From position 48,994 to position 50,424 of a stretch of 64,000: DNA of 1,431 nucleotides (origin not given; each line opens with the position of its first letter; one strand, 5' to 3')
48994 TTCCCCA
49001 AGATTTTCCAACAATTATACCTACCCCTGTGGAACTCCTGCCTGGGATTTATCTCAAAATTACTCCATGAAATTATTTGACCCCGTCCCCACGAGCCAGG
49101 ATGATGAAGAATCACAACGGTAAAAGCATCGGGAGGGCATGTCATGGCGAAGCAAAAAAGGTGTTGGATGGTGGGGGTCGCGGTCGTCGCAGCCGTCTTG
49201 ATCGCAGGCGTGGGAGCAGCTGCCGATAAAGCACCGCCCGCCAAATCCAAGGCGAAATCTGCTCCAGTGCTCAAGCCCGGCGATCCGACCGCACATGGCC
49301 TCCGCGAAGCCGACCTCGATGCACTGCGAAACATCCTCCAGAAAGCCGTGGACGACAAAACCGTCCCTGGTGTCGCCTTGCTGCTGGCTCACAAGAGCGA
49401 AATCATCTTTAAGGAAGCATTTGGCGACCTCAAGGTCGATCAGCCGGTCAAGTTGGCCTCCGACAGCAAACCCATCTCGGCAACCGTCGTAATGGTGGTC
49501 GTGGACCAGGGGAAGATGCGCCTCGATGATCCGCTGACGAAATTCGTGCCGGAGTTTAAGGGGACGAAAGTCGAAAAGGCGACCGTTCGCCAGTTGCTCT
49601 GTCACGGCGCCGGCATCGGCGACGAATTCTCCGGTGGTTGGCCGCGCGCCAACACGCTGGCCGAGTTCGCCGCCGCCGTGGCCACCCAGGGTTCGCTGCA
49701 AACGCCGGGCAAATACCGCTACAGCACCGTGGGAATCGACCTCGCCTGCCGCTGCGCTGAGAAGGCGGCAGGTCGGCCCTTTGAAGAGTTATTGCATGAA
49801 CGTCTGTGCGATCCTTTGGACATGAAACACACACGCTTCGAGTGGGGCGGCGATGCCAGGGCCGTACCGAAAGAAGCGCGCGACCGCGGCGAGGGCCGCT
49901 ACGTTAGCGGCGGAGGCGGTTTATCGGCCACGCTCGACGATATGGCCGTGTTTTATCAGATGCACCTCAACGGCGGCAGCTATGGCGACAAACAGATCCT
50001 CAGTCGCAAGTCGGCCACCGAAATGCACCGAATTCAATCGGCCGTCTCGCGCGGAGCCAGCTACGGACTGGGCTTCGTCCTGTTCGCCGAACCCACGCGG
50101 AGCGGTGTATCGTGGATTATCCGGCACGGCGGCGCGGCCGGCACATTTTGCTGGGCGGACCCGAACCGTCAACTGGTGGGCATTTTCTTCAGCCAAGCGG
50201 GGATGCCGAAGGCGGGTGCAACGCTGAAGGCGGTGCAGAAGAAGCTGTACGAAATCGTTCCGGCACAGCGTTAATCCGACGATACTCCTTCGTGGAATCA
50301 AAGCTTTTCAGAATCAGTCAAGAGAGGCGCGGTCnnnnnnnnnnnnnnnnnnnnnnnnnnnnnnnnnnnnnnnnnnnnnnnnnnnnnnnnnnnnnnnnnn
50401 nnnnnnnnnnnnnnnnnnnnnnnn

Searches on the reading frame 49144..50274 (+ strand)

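Call 19: search_protein_families(library=pfam, proteins=[window:49144-50274:+], max_evalue=0.001)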
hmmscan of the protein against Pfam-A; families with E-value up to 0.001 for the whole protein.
window:49144-50274:+ (376 aa): 1 family
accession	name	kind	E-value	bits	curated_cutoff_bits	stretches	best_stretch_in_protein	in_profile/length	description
PF00144.29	Beta-lactamase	-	2.9e-54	184.9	27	1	61-355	1-313/329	Beta-lactamase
